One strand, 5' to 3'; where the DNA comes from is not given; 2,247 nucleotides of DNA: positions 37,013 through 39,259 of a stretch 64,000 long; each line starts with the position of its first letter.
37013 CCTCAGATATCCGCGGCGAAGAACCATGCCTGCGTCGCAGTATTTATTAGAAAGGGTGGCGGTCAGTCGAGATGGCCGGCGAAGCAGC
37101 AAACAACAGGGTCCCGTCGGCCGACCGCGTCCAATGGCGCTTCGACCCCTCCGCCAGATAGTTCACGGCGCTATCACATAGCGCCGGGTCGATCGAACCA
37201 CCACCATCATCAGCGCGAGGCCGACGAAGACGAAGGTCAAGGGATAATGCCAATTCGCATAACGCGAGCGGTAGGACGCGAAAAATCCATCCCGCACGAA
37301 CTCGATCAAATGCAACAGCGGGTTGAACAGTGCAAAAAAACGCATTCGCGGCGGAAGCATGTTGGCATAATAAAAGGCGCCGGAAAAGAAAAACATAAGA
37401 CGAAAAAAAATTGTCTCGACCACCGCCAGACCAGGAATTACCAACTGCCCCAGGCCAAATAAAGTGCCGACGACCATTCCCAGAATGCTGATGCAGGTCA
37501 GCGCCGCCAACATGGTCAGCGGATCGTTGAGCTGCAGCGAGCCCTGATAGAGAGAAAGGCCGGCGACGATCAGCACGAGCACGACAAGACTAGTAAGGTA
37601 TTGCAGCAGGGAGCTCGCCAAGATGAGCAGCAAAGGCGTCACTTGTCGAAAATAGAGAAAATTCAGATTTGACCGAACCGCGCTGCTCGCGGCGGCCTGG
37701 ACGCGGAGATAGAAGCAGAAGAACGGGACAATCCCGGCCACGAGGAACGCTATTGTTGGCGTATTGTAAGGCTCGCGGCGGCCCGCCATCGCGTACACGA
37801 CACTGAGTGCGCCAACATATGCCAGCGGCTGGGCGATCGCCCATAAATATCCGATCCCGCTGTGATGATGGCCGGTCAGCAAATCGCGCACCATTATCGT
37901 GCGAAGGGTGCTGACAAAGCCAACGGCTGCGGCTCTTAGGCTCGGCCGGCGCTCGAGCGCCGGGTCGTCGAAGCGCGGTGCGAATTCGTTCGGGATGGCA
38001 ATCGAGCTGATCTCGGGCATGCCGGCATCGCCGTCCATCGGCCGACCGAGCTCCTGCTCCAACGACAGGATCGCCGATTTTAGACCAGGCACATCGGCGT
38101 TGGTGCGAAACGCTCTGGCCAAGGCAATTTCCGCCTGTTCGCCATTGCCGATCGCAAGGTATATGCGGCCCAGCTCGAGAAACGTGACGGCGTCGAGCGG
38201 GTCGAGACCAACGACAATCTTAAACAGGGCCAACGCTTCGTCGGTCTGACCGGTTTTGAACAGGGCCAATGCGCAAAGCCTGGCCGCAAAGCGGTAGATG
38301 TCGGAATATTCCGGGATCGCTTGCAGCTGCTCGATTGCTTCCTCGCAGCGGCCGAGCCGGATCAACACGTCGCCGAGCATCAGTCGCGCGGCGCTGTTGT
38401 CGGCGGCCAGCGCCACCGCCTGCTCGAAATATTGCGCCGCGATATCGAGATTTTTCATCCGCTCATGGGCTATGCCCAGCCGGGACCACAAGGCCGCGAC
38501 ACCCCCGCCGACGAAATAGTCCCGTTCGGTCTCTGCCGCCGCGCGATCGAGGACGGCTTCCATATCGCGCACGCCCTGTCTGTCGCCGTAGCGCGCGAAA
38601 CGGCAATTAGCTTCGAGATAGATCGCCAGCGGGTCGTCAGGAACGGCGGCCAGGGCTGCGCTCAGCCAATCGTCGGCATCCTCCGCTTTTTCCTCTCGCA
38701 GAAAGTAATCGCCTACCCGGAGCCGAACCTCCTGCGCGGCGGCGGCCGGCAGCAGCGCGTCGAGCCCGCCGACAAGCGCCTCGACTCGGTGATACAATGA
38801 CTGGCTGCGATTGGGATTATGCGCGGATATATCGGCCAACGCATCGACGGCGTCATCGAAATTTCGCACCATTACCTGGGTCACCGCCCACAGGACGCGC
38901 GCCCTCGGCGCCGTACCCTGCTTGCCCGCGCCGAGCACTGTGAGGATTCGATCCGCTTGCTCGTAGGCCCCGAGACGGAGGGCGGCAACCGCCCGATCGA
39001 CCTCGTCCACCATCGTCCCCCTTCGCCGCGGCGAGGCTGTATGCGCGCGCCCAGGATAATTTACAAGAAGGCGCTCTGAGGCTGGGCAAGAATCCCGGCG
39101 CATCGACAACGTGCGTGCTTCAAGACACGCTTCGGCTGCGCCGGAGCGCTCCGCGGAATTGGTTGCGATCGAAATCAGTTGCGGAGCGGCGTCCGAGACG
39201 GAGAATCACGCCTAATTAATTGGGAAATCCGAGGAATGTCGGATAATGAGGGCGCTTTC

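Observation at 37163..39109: KpsM-type ABC-2 permease carrying a ~350-aa N-terminal TPR domain, with no partner ATPase nearby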

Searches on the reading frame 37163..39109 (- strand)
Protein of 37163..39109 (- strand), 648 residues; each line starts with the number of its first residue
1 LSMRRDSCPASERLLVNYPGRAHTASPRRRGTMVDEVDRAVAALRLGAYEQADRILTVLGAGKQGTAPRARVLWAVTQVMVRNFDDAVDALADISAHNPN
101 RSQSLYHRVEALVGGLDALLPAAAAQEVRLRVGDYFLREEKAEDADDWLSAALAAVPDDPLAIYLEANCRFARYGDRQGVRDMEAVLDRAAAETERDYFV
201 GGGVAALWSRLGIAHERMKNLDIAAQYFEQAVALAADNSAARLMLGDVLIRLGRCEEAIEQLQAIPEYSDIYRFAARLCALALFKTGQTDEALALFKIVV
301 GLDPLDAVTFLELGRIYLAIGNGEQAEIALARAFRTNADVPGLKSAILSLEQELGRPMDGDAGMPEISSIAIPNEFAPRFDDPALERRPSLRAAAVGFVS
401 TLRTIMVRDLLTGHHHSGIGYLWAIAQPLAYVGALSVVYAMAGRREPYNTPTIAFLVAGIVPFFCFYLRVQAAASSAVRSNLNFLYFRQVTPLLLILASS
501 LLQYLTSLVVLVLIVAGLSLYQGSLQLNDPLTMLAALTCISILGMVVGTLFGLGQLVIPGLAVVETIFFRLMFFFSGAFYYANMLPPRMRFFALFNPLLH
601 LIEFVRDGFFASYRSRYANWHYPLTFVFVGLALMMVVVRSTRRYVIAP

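Call 5: search_protein_families(library=pfam, proteins=[window:37163-39109:-], max_evalue=0.01)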
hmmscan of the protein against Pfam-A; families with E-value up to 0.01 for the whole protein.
window:37163-39109:- (648 aa): 18 families
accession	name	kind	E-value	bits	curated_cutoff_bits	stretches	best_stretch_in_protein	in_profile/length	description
PF14559.12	TPR_19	-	3.3e-20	72.6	25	2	220-267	6-53/68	Tetratricopeptide repeat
PF13432.12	TPR_16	-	2.4e-15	57.1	32.7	2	211-265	3-57/65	Tetratricopeptide repeat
PF13428.12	TPR_14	-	1.1e-12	47.8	23.5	1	206-247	2-43/44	Tetratricopeptide repeat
PF07719.23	TPR_2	-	9.3e-12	44.6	27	1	205-237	1-33/34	Tetratricopeptide repeat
PF13181.12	TPR_8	-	2.9e-10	39.9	25.7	0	206-238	2-34/34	Tetratricopeptide repeat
PF01061.29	ABC2_membrane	-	4.1e-10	40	26.9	1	403-610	4-211/211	ABC-2 type transporter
PF13424.12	TPR_12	-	2e-09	37.9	30.1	1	204-263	2-69/77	Tetratricopeptide repeat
PF12895.13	ANAPC3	-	4.6e-09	36.9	27.2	0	214-263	32-80/82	Anaphase-promoting complex, cyclosome, subunit 3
PF13174.12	TPR_6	-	7.8e-09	36.1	26.3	0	241-265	2-26/33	Tetratricopeptide repeat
PF00515.34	TPR_1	-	2e-08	34.1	27.8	1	205-237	1-33/34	Tetratricopeptide repeat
PF23914.1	TPR_CcmH_CycH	-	7.8e-08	32.7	42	1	207-299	52-147/158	Cytochrome c-type biogenesis protein H TPR domain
PF13176.12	TPR_7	-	9.2e-06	25.8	27.9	0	208-237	2-31/36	Tetratricopeptide repeat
PF13414.12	TPR_11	-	2.6e-05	24.3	26.8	0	282-321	3-42/42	TPR repeat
PF21545.3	T7SS_EccA1_N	-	6.2e-05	22.9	27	1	239-305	168-237/272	T7SS, ESX-1 secretion system protein EccA1, N-terminal domain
PF13374.12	TPR_10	-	0.0006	20.2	27.5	0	209-234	6-31/42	Tetratricopeptide repeat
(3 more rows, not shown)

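Call 10: find_homologous_proteins(query=window:37163-39013:-)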
Query window:37163-39013:- (616 aa): 64 proteins with E <= 0.001 among 8000 candidates.
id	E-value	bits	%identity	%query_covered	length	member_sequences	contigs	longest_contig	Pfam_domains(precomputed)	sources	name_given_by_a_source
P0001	0.0e+0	1343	100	100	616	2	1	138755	PF23914.2,PF13414.13,PF01061.30,PF13176.13,PF13428.13,PF14559.13,PF00515.35,PF12895.14,PF13424.13,PF21033.5,PF13432.13,PF13181.13,PF07719.24,PF13174.13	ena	-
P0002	0.0e+0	1084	79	100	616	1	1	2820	PF23914.2,PF01061.30,PF13176.13,PF13428.13,PF14559.13,PF00515.35,PF12895.14,PF13424.13,PF21033.5,PF13432.13,PF13181.13,PF07719.24,PF13174.13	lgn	-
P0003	0.0e+0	1084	79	100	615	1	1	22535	PF23914.2,PF01061.30,PF13176.13,PF13428.13,PF14559.13,PF00515.35,PF12895.14,PF13424.13,PF13432.13,PF13181.13,PF07719.24,PF13174.13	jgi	jgi:capsular polysaccharide transport system permease protein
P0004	0.0e+0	1076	79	100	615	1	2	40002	PF23914.2,PF13414.13,PF01061.30,PF13176.13,PF13428.13,PF14559.13,PF00515.35,PF12895.14,PF13424.13,PF13432.13,PF13181.13,PF07719.24,PF13174.13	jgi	jgi:capsular polysaccharide transport system permease protein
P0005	0.0e+0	1067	78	100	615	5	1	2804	PF23914.2,PF13414.13,PF01061.30,PF13176.13,PF13428.13,PF14559.13,PF00515.35,PF12895.14,PF13424.13,PF21033.5,PF13432.13,PF13181.13,PF07719.24,PF13174.13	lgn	-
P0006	2.4e-296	1002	72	100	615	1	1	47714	PF13431.13,PF23914.2,PF13414.13,PF01061.30,PF13176.13,PF13428.13,PF07721.21,PF14559.13,PF00515.35,PF12895.14,PF13424.13,PF21033.5,PF13432.13,PF13181.13,PF07719.24,PF13174.13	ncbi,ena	-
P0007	8.3e-295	997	74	100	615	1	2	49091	PF13431.13,PF23914.2,PF13414.13,PF01061.30,PF13428.13,PF12698.14,PF07721.21,PF14559.13,PF00515.35,PF12895.14,PF13424.13,PF13432.13,PF13181.13,PF07719.24,PF13174.13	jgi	jgi:capsular polysaccharide transport system permease protein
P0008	3.3e-287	972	71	100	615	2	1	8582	PF13431.13,PF13414.13,PF01061.30,PF13428.13,PF14559.13,PF00515.35,PF12895.14,PF13424.13,PF13432.13,PF13181.13,PF07719.24,PF13174.13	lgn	-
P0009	1.2e-286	970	70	100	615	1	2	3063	PF23914.2,PF13414.13,PF01061.30,PF13176.13,PF13428.13,PF14559.13,PF00515.35,PF12895.14,PF13424.13,PF13432.13,PF13181.13,PF07719.24,PF13174.13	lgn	-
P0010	7.7e-285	964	72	100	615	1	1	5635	PF13431.13,PF23914.2,PF13414.13,PF01061.30,PF13428.13,PF14559.13,PF00515.35,PF12895.14,PF13424.13,PF13432.13,PF13181.13,PF07719.24,PF13174.13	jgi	-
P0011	2.3e-282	956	71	100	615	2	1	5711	PF13431.13,PF23914.2,PF13414.13,PF01061.30,PF13428.13,PF14559.13,PF00515.35,PF12895.14,PF13424.13,PF13432.13,PF13181.13,PF07719.24,PF13174.13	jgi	jgi:capsular polysaccharide transport system permease protein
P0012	9.5e-237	805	60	100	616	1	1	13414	PF14559.13,PF01061.30,PF00515.35,PF12895.14,PF13424.13,PF13176.13,PF13432.13,PF13428.13,PF13181.13,PF07719.24,PF13174.13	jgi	jgi:capsular polysaccharide transport system permease protein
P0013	4.8e-234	797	57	100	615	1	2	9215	PF14559.13,PF01061.30,PF00515.35,PF12895.14,PF13424.13,PF13432.13,PF13428.13,PF13181.13,PF07719.24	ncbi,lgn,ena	-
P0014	1.6e-231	788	59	100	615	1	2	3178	PF23914.2,PF13414.13,PF01061.30,PF13176.13,PF13428.13,PF14559.13,PF00515.35,PF12895.14,PF13424.13,PF13432.13,PF13181.13,PF07719.24,PF13174.13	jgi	jgi:capsular polysaccharide transport system permease protein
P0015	4.7e-231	787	58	99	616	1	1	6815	PF13431.13,PF23914.2,PF01061.30,PF13176.13,PF13428.13,PF13374.13,PF07721.21,PF14559.13,PF00515.35,PF12895.14,PF13424.13,PF21033.5,PF13432.13,PF13181.13,PF07719.24,PF13174.13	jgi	jgi:capsular polysaccharide transport system permease protein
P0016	3.7e-229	780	59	99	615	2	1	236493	PF13431.13,PF23914.2,PF13414.13,PF01061.30,PF13428.13,PF13374.13,PF14559.13,PF00515.35,PF12895.14,PF13424.13,PF13432.13,PF13181.13,PF07719.24,PF13174.13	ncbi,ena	-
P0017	9.9e-226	769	57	99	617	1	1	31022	PF14559.13,PF13414.13,PF01061.30,PF00515.35,PF12895.14,PF13424.13,PF13432.13,PF13428.13,PF13181.13,PF07719.24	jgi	jgi:capsular polysaccharide transport system permease protein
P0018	8.2e-225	766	57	99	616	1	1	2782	PF13414.13,PF01061.30,PF13176.13,PF13428.13,PF14559.13,PF00515.35,PF12895.14,PF13424.13,PF13432.13,PF13181.13,PF07719.24,PF13174.13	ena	-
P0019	1.5e-222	759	57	99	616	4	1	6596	PF13431.13,PF13414.13,PF01061.30,PF13176.13,PF13428.13,PF13374.13,PF14559.13,PF00515.35,PF12895.14,PF13424.13,PF13432.13,PF13181.13,PF07719.24,PF13174.13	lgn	-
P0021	2.3e-221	755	57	100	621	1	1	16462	PF14559.13,PF01061.30,PF00515.35,PF12895.14,PF13181.13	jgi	jgi:capsular polysaccharide transport system permease protein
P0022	9.2e-221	753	57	99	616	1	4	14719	PF13431.13,PF13414.13,PF01061.30,PF13176.13,PF13428.13,PF14559.13,PF00515.35,PF12895.14,PF13424.13,PF13432.13,PF13181.13,PF07719.24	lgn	-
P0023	8.4e-220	749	56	99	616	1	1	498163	PF13431.13,PF23914.2,PF13414.13,PF01061.30,PF13176.13,PF13428.13,PF14559.13,PF00515.35,PF12895.14,PF13424.13,PF13432.13,PF13181.13,PF07719.24,PF13174.13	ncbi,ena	-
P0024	6.3e-218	743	56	100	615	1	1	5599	PF13431.13,PF23914.2,PF13414.13,PF01061.30,PF13428.13,PF14559.13,PF00515.35,PF12895.14,PF13424.13,PF13432.13,PF13181.13,PF07719.24,PF13174.13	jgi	jgi:capsular polysaccharide transport system permease protein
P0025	5.0e-217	740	54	99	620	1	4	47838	PF14559.13,PF01061.30,PF00515.35,PF12895.14,PF13424.13,PF13432.13,PF13428.13,PF13181.13,PF07719.24,PF13174.13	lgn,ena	-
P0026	5.4e-217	740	56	100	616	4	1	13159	PF13431.13,PF13414.13,PF01061.30,PF13176.13,PF13428.13,PF14559.13,PF00515.35,PF12895.14,PF13424.13,PF13432.13,PF13181.13,PF07719.24,PF13174.13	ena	-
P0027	2.0e-215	735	54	100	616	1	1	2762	PF14559.13,PF13414.13,PF01061.30,PF00515.35,PF12895.14,PF13176.13,PF13432.13,PF13428.13,PF13181.13,PF07719.24,PF13174.13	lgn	-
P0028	5.5e-215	734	55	100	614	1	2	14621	PF13431.13,PF23914.2,PF13414.13,PF01061.30,PF13176.13,PF13428.13,PF14559.13,PF00515.35,PF12895.14,PF13424.13,PF13432.13,PF13181.13,PF07719.24,PF13174.13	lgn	-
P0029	1.6e-213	729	55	100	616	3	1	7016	PF14559.13,PF01061.30,PF00515.35,PF12895.14,PF13432.13,PF13428.13,PF13181.13,PF07719.24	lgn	-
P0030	8.3e-212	723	54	99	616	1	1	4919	PF13431.13,PF01061.30,PF13176.13,PF13428.13,PF14559.13,PF00515.35,PF12895.14,PF13424.13,PF13432.13,PF13181.13,PF07719.24,PF13174.13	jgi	jgi:capsular polysaccharide transport system permease protein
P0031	1.6e-210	719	54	99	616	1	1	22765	PF14853.13,PF13431.13,PF13414.13,PF01061.30,PF13176.13,PF09613.17,PF13428.13,PF07721.21,PF14559.13,PF00515.35,PF12895.14,PF13432.13,PF13181.13,PF07719.24,PF13174.13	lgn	-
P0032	1.9e-210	719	59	91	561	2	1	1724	PF14559.13,PF01061.30,PF00515.35,PF12895.14,PF13424.13,PF13432.13,PF13428.13,PF13181.13,PF07719.24,PF13174.13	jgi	jgi:capsular polysaccharide transport system permease protein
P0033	3.4e-203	695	53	99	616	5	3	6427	PF01061.30,PF21545.4,PF13176.13,PF09613.17,PF13428.13,PF07721.21,PF14559.13,PF00515.35,PF12895.14,PF13432.13,PF13181.13,PF07719.24,PF13174.13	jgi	jgi:capsular polysaccharide transport system permease protein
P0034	9.7e-199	680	54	100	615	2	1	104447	PF13431.13,PF23914.2,PF13414.13,PF01061.30,PF13176.13,PF13428.13,PF14559.13,PF13371.13,PF00515.35,PF12895.14,PF13424.13,PF13432.13,PF13181.13,PF07719.24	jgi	jgi:capsular polysaccharide transport system permease protein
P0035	5.3e-198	677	51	99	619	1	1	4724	PF14559.13,PF13431.13,PF01061.30,PF00515.35,PF13424.13,PF13432.13,PF13428.13,PF13181.13,PF07719.24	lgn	-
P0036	3.5e-197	675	51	100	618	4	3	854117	PF14559.13,PF00515.35,PF12895.14,PF13424.13,PF13432.13,PF13428.13,PF13181.13,PF07719.24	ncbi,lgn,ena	-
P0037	7.6e-195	667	51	99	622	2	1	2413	PF13431.13,PF09976.16,PF13414.13,PF01061.30,PF13176.13,PF13428.13,PF14559.13,PF00515.35,PF12895.14,PF13424.13,PF13432.13,PF13181.13,PF07719.24,PF13174.13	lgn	-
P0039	1.2e-191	657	52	99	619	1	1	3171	PF13431.13,PF13414.13,PF01061.30,PF13176.13,PF13428.13,PF14559.13,PF00515.35,PF12895.14,PF13424.13,PF13432.13,PF13181.13,PF07719.24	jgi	jgi:capsular polysaccharide transport system permease protein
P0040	2.3e-185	636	50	100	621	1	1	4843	PF13431.13,PF13414.13,PF01061.30,PF13428.13,PF14559.13,PF00515.35,PF12895.14,PF13424.13,PF13432.13,PF13181.13,PF07719.24,PF13174.13,PF20308.5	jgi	jgi:ABC-type polysaccharide/polyol phosphate export permease/tetratricopeptide (TPR) repeat protein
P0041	3.3e-185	635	51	93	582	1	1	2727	PF14559.13,PF13414.13,PF01061.30,PF00515.35,PF12895.14,PF13424.13,PF13176.13,PF13432.13,PF13428.13,PF13181.13,PF07719.24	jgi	jgi:capsular polysaccharide transport system permease protein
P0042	1.3e-183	630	50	100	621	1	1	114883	PF14559.13,PF01061.30,PF00515.35,PF12895.14,PF13424.13,PF13432.13,PF13428.13,PF13181.13,PF07719.24,PF13174.13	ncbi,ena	-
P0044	1.9e-182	626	49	99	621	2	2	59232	PF13431.13,PF13414.13,PF01061.30,PF13428.13,PF13374.13,PF14559.13,PF00515.35,PF12895.14,PF13424.13,PF13432.13,PF13181.13,PF07719.24,PF13174.13,PF20308.5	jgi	jgi:ABC-type polysaccharide/polyol phosphate export permease/Flp pilus assembly protein TadD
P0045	1.1e-181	624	49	100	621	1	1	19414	PF14559.13,PF13431.13,PF01061.30,PF00515.35,PF12895.14,PF13424.13,PF13432.13,PF13428.13,PF13181.13,PF07719.24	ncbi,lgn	ncbi:MAG: tetratricopeptide repeat protein [Stellaceae bacterium]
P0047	7.2e-179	614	48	100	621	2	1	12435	PF13431.13,PF13414.13,PF01061.30,PF13428.13,PF14559.13,PF00515.35,PF12895.14,PF13424.13,PF13432.13,PF13181.13,PF07719.24,PF13174.13,PF20308.5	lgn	-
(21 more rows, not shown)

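Call 12: find_encoding_contigs(protein=P0001, flank=10000, max_places=3)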
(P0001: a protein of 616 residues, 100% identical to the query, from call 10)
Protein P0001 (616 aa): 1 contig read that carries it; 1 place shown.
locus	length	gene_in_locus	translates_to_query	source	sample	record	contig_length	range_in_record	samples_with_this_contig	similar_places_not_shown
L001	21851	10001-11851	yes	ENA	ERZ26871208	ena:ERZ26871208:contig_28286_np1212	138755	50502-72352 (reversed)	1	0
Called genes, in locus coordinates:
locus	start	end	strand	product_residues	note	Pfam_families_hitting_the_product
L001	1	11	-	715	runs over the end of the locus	PF13510:Fer2_4, PF12838:Fer4_7, PF13183:Fer4_8 (weak), PF13187:Fer4_9 (weak), PF14697:Fer4_21 (weak), PF22117:Fer4_Nqo3 (weak), PF04879:Molybdop_Fe4S4, PF00384:Molybdopterin, +2 more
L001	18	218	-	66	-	-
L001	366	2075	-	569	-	PF01257:2Fe-2S_thioredx, PF01512:Complex1_51K, PF10589:NADH_4Fe-4S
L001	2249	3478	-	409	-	PF02515:CoA_transf_3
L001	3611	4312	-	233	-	PF00392:GntR, PF07729:FCD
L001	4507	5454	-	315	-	PF24777:DUF7700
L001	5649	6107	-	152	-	PF07883:Cupin_2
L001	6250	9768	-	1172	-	PF13489:Methyltransf_23, PF08241:Methyltransf_11, PF08242:Methyltransf_12, PF13649:Methyltransf_25, PF07940:Hepar_II_III_C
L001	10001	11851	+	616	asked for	PF00515:TPR_1 (faint), PF07719:TPR_2 (faint), PF12895:ANAPC3 (faint), PF13174:TPR_6 (faint), PF13424:TPR_12 (weak), PF13432:TPR_16, PF14559:TPR_19, PF01061:ABC2_membrane, +6 more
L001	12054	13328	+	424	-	-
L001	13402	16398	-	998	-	PF14559:TPR_19 (faint), PF23914:TPR_CcmH_CycH (faint), PF13428:TPR_14 (faint), PF13439:Glyco_transf_4, PF13579:Glyco_trans_4_4, PF00534:Glycos_transf_1, PF13692:Glyco_trans_1_4, PF13524:Glyco_trans_1_2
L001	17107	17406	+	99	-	-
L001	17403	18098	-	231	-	PF00027:cNMP_binding, PF13545:HTH_Crp_2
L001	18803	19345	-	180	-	PF01467:CTP_transf_like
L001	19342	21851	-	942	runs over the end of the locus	PF00521:DNA_topoisoIV, PF03989:DNA_gyraseA_C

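Call 13: find_encoding_contigs(protein=P0036, flank=10000, max_places=3)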
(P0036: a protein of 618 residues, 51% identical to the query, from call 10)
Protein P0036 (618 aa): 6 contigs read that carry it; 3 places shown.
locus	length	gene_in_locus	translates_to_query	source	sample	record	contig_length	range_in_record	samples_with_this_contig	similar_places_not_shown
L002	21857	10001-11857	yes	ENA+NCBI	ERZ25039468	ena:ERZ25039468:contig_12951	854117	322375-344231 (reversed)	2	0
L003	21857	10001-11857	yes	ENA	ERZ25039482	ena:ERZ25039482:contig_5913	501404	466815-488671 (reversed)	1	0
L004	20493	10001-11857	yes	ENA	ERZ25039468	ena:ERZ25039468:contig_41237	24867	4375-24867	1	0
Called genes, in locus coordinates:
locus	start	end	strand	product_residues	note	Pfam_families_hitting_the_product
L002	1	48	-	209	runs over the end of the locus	-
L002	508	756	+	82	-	PF06627:DUF1153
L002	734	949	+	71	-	-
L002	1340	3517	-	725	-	PF03704:BTAD, PF14559:TPR_19 (faint)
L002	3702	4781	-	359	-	PF04909:Amidohydro_2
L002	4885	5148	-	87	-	-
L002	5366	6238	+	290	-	PF00702:Hydrolase (weak), PF13344:Hydrolase_6, PF13242:Hydrolase_like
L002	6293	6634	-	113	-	-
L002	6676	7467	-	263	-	PF01022:HTH_5 (weak), PF12802:MarR_2, PF12840:HTH_20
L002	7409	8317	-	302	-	PF23226:Exo_endo_phos_PGAP2IP (weak), PF03372:Exo_endo_phos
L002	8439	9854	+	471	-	PF03435:Sacchrp_dh_NADP, PF16653:Sacchrp_dh_C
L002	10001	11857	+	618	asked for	PF12895:ANAPC3 (faint), PF13428:TPR_14 (faint), PF13432:TPR_16 (faint), PF14559:TPR_19 (faint), PF00515:TPR_1 (faint), PF07719:TPR_2 (faint), PF13181:TPR_8 (faint), PF13424:TPR_12 (faint)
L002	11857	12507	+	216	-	PF00005:ABC_tran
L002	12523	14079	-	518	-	PF02934:GatB_N, PF02637:GatB_Yqey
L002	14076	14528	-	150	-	PF01425:Amidase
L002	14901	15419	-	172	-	PF01425:Amidase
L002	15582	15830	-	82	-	PF02686:GatC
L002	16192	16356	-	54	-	PF01850:PIN (weak)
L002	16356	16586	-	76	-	PF04014:MazE_antitoxin (weak)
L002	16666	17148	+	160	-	PF03652:RuvX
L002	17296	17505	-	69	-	PF09489:CbtB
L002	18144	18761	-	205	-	PF02979:NHase_alpha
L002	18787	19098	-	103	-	PF02211:NHase_beta_C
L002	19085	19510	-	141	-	PF21006:NHase_beta_N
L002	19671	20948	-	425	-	PF07690:MFS_1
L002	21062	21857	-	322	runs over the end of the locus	PF02951:GSH-S_N, PF02955:GSH-S_ATP, PF08443:RimK, PF14398:ATPgrasp_YheCD (weak)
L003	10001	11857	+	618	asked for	PF12895:ANAPC3 (faint), PF13428:TPR_14 (faint), PF13432:TPR_16 (faint), PF14559:TPR_19 (faint), PF00515:TPR_1 (faint), PF07719:TPR_2 (faint), PF13181:TPR_8 (faint), PF13424:TPR_12 (faint)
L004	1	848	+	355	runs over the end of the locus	PF13384:HTH_23, PF13518:HTH_28 (weak), PF13551:HTH_29, PF13565:HTH_32, PF13358:DDE_3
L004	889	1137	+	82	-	-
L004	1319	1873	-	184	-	PF07719:TPR_2 (faint), PF13428:TPR_14 (faint), PF14559:TPR_19 (faint)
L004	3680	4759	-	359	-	PF04909:Amidohydro_2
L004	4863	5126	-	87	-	-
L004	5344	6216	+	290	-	PF00702:Hydrolase (weak), PF13344:Hydrolase_6, PF13242:Hydrolase_like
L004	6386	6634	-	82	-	-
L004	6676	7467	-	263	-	PF01022:HTH_5 (weak), PF12802:MarR_2 (weak), PF12840:HTH_20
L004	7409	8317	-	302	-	PF23226:Exo_endo_phos_PGAP2IP (weak), PF03372:Exo_endo_phos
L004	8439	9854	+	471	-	PF03435:Sacchrp_dh_NADP, PF16653:Sacchrp_dh_C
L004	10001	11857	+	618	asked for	PF12895:ANAPC3 (faint), PF13428:TPR_14 (faint), PF13432:TPR_16 (faint), PF14559:TPR_19 (faint), PF00515:TPR_1 (faint), PF07719:TPR_2 (faint), PF13181:TPR_8 (faint), PF13424:TPR_12 (faint)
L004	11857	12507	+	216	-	PF00005:ABC_tran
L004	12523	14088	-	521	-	PF02934:GatB_N, PF02637:GatB_Yqey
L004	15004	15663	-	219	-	PF01425:Amidase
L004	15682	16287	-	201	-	PF00561:Abhydrolase_1 (faint), PF12697:Abhydrolase_6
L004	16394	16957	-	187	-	PF00107:ADH_zinc_N, PF13602:ADH_zinc_N_2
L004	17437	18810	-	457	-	PF00392:GntR, PF00155:Aminotran_1_2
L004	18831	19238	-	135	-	PF22691:Thiolase_C_1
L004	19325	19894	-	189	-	PF00108:Thiolase_N (weak), PF00109:ketoacyl-synt (weak)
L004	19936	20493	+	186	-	?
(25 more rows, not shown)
